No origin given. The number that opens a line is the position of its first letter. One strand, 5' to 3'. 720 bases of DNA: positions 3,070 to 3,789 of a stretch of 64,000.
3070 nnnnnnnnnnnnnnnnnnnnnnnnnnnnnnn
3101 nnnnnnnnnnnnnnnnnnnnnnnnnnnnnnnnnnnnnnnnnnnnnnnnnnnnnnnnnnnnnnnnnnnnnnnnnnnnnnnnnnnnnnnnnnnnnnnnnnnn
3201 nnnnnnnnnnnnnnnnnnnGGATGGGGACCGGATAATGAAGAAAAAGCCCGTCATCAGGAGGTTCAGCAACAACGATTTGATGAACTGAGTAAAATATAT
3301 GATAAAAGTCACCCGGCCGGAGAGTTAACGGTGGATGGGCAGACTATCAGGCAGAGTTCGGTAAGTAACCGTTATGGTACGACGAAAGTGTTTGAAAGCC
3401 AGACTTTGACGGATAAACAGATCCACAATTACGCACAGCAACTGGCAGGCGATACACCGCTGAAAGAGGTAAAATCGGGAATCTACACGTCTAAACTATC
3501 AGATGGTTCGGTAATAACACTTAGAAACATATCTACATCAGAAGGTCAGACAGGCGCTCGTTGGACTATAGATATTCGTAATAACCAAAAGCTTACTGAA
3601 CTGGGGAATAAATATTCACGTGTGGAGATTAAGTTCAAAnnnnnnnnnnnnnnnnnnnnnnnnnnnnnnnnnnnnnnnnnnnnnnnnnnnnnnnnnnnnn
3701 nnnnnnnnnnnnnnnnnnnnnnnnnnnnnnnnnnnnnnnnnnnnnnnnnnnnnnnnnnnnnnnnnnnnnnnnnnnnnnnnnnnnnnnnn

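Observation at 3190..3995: Unassigned toxin domain with an intact cognate immunity gene; G7 homopolymer at the frame break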

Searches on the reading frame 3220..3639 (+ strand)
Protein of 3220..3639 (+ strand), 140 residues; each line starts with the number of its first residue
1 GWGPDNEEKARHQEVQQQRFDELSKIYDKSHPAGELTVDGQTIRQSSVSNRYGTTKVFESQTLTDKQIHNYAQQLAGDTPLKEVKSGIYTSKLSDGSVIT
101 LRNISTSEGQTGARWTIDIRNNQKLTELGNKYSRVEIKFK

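Call 16: find_homologous_proteins(query=window:3220-3639:+, max_evalue=0.001)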
Query seq(140 aa) (140 aa): 40 proteins with E <= 0.001 among 51 candidates.
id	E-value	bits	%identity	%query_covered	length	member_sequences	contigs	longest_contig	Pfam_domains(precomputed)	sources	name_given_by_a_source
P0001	5.8e-72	258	84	100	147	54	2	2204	-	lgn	-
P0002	1.7e-71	256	84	97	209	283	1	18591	-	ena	-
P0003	9.2e-71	254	82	98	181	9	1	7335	-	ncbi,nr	ncbi:TPA: hypothetical protein JLQ44_004752 [Escherichia coli]|nr:hypothetical protein [Escherichia 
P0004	7.1e-70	251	81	97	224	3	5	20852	-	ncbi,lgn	ncbi:hypothetical protein ACLH9T_004772 [Salmonella enterica]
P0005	1.9e-69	250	86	94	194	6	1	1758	-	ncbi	-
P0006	3.8e-67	242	81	99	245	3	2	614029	-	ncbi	ncbi:hypothetical protein [Yersinia enterocolitica]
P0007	1.2e-66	241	81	99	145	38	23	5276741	-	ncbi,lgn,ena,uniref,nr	ncbi:hypothetical protein GP938_25645 [Escherichia coli]|uniref:hypothetical protein n=1 Tax=Escheri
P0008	7.4e-54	199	63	99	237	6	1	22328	-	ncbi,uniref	ncbi:hypothetical protein [Photorhabdus antumapuensis]|uniref:hypothetical protein n=1 Tax=Photorhab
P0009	5.3e-48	180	64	96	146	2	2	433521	-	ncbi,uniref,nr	ncbi:hypothetical protein I2492_13400 [Budviciaceae bacterium CWB-B4]|uniref:Uncharacterized protein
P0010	8.5e-48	180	64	99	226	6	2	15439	-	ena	-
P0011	1.1e-47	179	67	89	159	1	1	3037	-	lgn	-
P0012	2.1e-47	179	67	84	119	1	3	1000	-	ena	-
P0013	4.9e-46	174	61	96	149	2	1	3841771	-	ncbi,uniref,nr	ncbi:hypothetical protein HYN51_00015 [Limnobaculum parvum]|uniref:Uncharacterized protein n=2 Tax=L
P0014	6.5e-44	167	77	74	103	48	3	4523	-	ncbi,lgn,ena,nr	ncbi:Uncharacterised protein [Escherichia coli]|nr:Uncharacterised protein [Escherichia coli]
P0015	1.0e-43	167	87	66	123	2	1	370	-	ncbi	ncbi:TPA: hypothetical protein ACHKBF_005012, partial [Escherichia coli]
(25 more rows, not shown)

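Call 29: search_protein_representatives(protein=window:3220-3639:+)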
Query: 140 residues. Proteins with E-value up to 0.001 (for the whole library): 138; up to 1e-10: 79; up to 1e-30: 18. The best 138 are listed.
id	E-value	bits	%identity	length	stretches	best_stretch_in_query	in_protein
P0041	3.6e-77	273.2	100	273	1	1-128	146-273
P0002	5.5e-72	256.4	85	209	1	1-140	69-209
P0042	5.0e-68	243.6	82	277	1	4-140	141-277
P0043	1.6e-52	193.5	67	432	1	1-140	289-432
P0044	1.4e-49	183.9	64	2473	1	2-140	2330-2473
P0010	2.7e-48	179.8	64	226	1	1-140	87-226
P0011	3.4e-48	179.4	65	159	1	12-140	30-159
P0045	5.6e-47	175.5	67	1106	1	1-140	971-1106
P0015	3.3e-44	166.6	91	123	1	1-96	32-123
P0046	4.6e-44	166.1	62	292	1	9-140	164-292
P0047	9.2e-43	161.9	64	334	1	16-140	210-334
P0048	5.7e-41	156.1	61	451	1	16-140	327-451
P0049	2.8e-37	144.2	56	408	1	6-139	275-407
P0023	2.4e-36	141.1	97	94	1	1-69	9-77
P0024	5.0e-36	140.1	56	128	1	15-140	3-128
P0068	1.0e-21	93.8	44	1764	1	13-140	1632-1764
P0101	1.7e-12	64.0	42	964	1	20-140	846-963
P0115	2.5e-10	57.0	35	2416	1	14-140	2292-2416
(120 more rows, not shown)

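Call 35: search_solved_structures(query=A1, max_evalue=10, show_alignments=2)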
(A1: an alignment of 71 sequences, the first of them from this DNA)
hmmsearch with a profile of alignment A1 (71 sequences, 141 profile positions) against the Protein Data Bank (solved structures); distinct sequences matched with E-value up to 10: 1.
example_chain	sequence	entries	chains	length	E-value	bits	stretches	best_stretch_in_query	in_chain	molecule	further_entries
8rw6_B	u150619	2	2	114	1.3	12.1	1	82-121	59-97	Basic helix-loop-helix ARNT-like protein 1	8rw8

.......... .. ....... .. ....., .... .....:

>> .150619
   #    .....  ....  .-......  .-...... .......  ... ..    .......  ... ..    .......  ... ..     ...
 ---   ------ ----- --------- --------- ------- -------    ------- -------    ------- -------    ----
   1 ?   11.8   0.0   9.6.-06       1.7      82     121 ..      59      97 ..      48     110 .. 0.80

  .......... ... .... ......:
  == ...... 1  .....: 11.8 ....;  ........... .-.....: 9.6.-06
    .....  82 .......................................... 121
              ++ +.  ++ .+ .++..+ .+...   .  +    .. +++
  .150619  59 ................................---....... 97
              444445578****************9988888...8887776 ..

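Call 38: profile_search(alignment_id=A1)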
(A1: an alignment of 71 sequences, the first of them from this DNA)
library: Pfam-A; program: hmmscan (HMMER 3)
A. the first sequence (140 residues): domains with independent E <= 10: 3; with E <= 0.001: 0
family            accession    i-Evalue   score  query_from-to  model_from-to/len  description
ToxA_N            PF20178.3       0.028    14.5      21-97         13-92/249  Dermonecrotic toxin, N-terminal domain
DDR_swiveling     PF18427.7        0.15    12.6      23-78         96-149/162  DD-reactivating factor swiveling domain
UBA_SIK3          PF23312.1        0.74    10.3      13-27         20-34/40  Protein kinase SIK3 UBA domain
B. every sequence of the alignment scanned on its own (71 sequences): families by number of members that match
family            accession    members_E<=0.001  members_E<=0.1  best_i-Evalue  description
DUF4988           PF16378.10                 0               2        2.5e-02  Domain of unknown function
ToxA_N            PF20178.3                  0               2        2.8e-02  Dermonecrotic toxin, N-terminal domain
Staufen_C         PF16482.11                 0               2        4.9e-02  Staufen C-terminal domain
RVT_thumb         PF06817.19                 0               1        1.2e-02  Reverse transcriptase thumb domain
Diphtheria_R      PF01324.24                 0               1        3.0e-02  Diphtheria toxin, R domain
GP11              PF08677.15                 0               1        3.5e-02  GP11 baseplate wedge protein
PC4               PF02229.22                 0               1        3.8e-02  Transcriptional Coactivator p15 (PC4)
Rap1_C            PF11626.13                 0               1        3.8e-02  TRF2-interacting telomeric protein/Rap1 - C terminal domain
DUF4747           PF15931.10                 0               1        4.5e-02  Domain of unknown function (DUF4747)
Por_Secre_tail    PF18962.6                  0               1        7.0e-02  Secretion system C-terminal sorting domain
TruB_C            PF09142.17                 0               1        8.6e-02  tRNA Pseudouridine synthase II, C terminal
Imm-NTF2          PF15655.11                 0               1        9.5e-02  NTF2 fold immunity protein
MoaF              PF10703.15                 0               1        1.0e-01  MoaF N-terminal domain

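Call 39: predict_structure(alignment_id=A1)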
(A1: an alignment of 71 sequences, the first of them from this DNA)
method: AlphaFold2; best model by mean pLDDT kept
length: 140 residues; sequences in the alignment: 71
mean_pLDDT: 92.7   pTM: 0.88
mean pLDDT of the five models: 92.7, 91.6, 91.5, 90.4, 90.3
residues with pLDDT >= 90: 106; 70-90: 31; 50-70: 3; < 50: 0
segments of 3 or more residues with pLDDT < 50: none
pLDDT, mean of each block of 10 residues (from residue 1): 80 95 93 94 90 91 98 98 98 97 89 96 87 93
secondary structure, 60 per line:
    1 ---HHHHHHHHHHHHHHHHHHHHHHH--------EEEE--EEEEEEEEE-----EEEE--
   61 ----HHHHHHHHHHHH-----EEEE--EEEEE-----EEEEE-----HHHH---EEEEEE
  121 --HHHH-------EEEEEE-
elements in order: H4-26 E35-38 E41-49 E55-58 H65-76 E82-85 E88-92 E98-102 H108-111 E115-120 H123-126 E134-139

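Call 43: fold_search(model_id=the predicted structure, library=pdb)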
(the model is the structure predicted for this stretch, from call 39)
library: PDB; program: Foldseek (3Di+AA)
matches with E <= 10: 231; with E <= 0.001: 0
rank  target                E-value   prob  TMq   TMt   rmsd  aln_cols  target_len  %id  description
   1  4i2h_A                1.6e-01  0.12  0.23  0.13  12.1       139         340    7  Ternary complex of mouse TdT with ssDNA and AMPcPP (released 2013-07-24)
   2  5u2s_A                2.7e-01  0.11  0.23  0.12  15.6       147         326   10  Pre-catalytic ternary complex of Human DNA Polymerase Beta With Gapped DNA substrate incoming (-)3TC-TP and Ca2+. (released 2017-05-24)
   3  3rje_A                2.7e-01  0.09  0.24  0.12  15.1       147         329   13  Ternary complex of DNA Polymerase Beta with a gapped DNA containing 8odG at template position (released 2012-01-18)
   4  5efv_A                3.3e-01  0.09  0.21  0.06  13.1       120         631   12  The host-recognition device of Staphylococcus aureus phage Phi11 (released 2016-05-25)
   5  8rkd_A                6.5e-01  0.15  0.26  0.10  11.3       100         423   14  TadA/CpaF with AMPPNP (released 2024-08-14)
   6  8rkd_B                6.9e-01  0.13  0.26  0.10  11.0       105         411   17  TadA/CpaF with AMPPNP (released 2024-08-14)
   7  6go3                  6.9e-01  0.08  0.28  0.14  14.1       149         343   10  TdT chimera (Loop1 of pol mu) - apoenzyme (released 2019-06-05)
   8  4fma_J                7.4e-01  0.16  0.24  0.11   8.1        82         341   13  EspG structure (released 2012-09-05)
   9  5ja9_D                7.9e-01  0.07  0.17  0.21  11.3        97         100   10  Crystal structure of the HigB2 toxin in complex with Nb6 (released 2017-04-05)
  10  3pcs_A                1.1e+00  0.15  0.26  0.12   7.9        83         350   14  Structure of EspG-PAK2 autoinhibitory Ialpha3 helix complex (released 2011-01-05)
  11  2gza_C                1.3e+00  0.13  0.34  0.18   7.0       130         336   10  Crystal structure of the VirB11 ATPase from the Brucella Suis type IV secretion system in complex with sulphate (released 2006-07-11)
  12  3pcs_D                1.4e+00  0.12  0.23  0.11   8.1        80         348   15  Structure of EspG-PAK2 autoinhibitory Ialpha3 helix complex (released 2011-01-05)
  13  8f1a_K                1.4e+00  0.02  0.15  0.07  14.6       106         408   10  Apo KIF20A[1-565] class-1 in complex with a microtubule (released 2023-09-20)
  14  3jyy_B                1.6e+00  0.06  0.24  0.15  10.2       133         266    9  SeMet LinB complexed with PPi (released 2009-11-03)
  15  8i9p_Ce               1.6e+00  0.02  0.15  0.13  13.6       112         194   16  Cryo-EM structure of a Chaetomium thermophilum pre-60S ribosomal subunit - State Mak16 (released 2023-05-17)
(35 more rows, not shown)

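Call 51: fold_search(model_id=the predicted structure, library=afdb50)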
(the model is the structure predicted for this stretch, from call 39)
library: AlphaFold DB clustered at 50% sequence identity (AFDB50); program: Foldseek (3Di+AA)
matches with E <= 10: 613; with E <= 0.001: 104
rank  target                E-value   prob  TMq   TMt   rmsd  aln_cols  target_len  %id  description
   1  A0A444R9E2            2.9e-28  1.00  1.00  0.94   0.4       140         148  100  Uncharacterized protein [Escherichia coli]
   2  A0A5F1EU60            3.2e-25  1.00  0.99  0.77   0.6       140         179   81  Hemagglutinin
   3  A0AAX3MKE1            5.6e-25  1.00  0.98  0.46   1.1       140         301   83  VENN motif pre-toxin domain-containing protein [Escherichia albertii]
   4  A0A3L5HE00            1.5e-24  1.00  0.97  0.28   1.2       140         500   81  VENN motif-containing domain-containing protein (Fragment) [Escherichia coli]
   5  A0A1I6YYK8            1.6e-24  1.00  0.99  0.40   0.6       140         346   74  Pre-toxin domain with VENN motif-containing protein [Kosakonia arachidis]
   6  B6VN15                1.2e-21  1.00  0.92  0.57   2.2       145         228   63  Uncharacterized protein [Photorhabdus asymbiotica subsp. asymbiotica (strain ATCC 43949 / 3105-77)]
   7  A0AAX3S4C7            3.1e-20  1.00  0.96  0.40   1.0       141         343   60  Uncharacterized protein [Providencia vermicola]
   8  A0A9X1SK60            8.5e-20  1.00  0.94  0.12   1.1       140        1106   65  Hemagglutinin repeat-containing protein [Limnobaculum eriocheiris]
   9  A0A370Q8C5            8.5e-20  1.00  0.91  0.16   2.3       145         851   61  VENN motif-containing pre-toxin protein (Fragment) [Enterobacillus tribolii]
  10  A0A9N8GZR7            1.0e-19  1.00  0.96  0.52   1.0       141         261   54  Uncharacterized protein [Providencia rettgeri]
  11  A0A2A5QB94            1.0e-19  1.00  0.96  0.84   1.1       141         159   54  Uncharacterized protein [Providencia rettgeri]
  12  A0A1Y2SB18            1.9e-19  1.00  0.93  0.45   2.3       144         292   56  ShlA/HecA/FhaA exofamily protein [Xenorhabdus vietnamensis]
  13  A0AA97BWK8            8.3e-19  1.00  0.92  0.29   2.2       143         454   52  Uncharacterized protein
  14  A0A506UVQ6            1.3e-18  1.00  0.87  0.91   1.3       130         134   52  Uncharacterized protein [Mixta tenebrionis]
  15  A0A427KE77            3.5e-18  1.00  0.87  0.95   1.3       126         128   56  Uncharacterized protein [Enterobacter cloacae]
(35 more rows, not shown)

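Call 54: search_protein_families(proteins=[window:3220-3639:+], library=padloc, max_evalue=1)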
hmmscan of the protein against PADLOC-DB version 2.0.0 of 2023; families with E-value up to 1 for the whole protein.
seq(140 aa): 0 families

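Call 60: find_encoding_contigs(protein=P0068, flank=2500, max_places=2)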
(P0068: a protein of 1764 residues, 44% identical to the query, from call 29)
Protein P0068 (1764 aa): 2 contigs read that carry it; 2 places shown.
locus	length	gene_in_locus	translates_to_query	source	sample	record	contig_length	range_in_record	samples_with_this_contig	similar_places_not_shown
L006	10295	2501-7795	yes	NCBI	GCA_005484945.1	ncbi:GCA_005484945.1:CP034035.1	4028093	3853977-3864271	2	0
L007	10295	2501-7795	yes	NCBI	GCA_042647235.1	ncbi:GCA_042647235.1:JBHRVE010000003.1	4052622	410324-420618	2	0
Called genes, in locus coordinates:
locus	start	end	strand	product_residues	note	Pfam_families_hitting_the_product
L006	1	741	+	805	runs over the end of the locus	PF13332:Fil_haemagg_2, PF04829:PT-VENN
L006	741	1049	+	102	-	-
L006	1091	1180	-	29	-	PF08845:SymE_toxin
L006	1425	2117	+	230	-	PF13332:Fil_haemagg_2 (weak)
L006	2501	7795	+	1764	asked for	PF05860:TPS, PF13332:Fil_haemagg_2 (faint), PF04830:DUF637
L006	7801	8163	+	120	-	PF04591:DUF596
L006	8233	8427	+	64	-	-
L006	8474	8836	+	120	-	PF04591:DUF596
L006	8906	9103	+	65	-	-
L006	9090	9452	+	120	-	PF04591:DUF596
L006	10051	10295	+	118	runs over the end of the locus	-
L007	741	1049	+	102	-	-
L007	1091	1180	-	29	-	PF08845:SymE_toxin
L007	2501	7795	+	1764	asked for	PF05860:TPS, PF13332:Fil_haemagg_2 (faint), PF04830:DUF637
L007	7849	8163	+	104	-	PF04591:DUF596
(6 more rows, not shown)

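Call 61: find_encoding_contigs(protein=P0115, flank=2500, max_places=2)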
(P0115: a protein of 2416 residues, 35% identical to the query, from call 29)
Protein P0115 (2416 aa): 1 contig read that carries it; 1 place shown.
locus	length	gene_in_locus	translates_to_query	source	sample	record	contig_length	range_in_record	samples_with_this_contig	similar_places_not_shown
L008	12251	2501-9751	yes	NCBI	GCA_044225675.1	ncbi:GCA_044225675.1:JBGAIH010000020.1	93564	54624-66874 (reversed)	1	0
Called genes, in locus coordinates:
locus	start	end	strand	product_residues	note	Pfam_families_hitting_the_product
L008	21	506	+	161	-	PF04355:BamE (weak)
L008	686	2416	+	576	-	PF08479:POTRA_2, PF17287:POTRA_3, PF03865:ShlB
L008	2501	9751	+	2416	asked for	PF05594:Fil_haemagg (faint), PF05860:TPS, PF13018:ESPR, PF13332:Fil_haemagg_2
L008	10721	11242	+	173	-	-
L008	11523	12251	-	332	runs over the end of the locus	PF13175:AAA_15, PF13304:AAA_21, PF20469:OLD-like_TOPRIM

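Call 62: find_encoding_contigs(protein=P0101, flank=2500, max_places=2)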
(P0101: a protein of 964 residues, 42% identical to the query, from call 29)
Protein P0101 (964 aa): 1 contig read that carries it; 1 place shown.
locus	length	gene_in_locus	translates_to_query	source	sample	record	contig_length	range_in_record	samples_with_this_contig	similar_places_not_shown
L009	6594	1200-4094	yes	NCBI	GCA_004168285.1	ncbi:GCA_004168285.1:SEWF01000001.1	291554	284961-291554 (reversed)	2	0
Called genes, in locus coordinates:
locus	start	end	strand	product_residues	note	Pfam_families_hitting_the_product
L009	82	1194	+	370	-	PF01609:DDE_Tnp_1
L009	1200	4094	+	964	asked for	-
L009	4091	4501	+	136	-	PF04591:DUF596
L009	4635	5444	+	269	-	-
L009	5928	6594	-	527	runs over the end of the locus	PF00999:Na_H_Exchanger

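Call 75: search_protein_families(proteins=[window:3220-3639:+], library=phrogs, max_evalue=1)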
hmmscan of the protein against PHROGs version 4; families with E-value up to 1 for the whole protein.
seq(140 aa): 2 families
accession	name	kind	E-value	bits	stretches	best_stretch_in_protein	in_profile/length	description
phrog_18003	-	unknown function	0.11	12.8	1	55-76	166-187/240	-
phrog_37772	-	unknown function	0.13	13.2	1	54-119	33-96/129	-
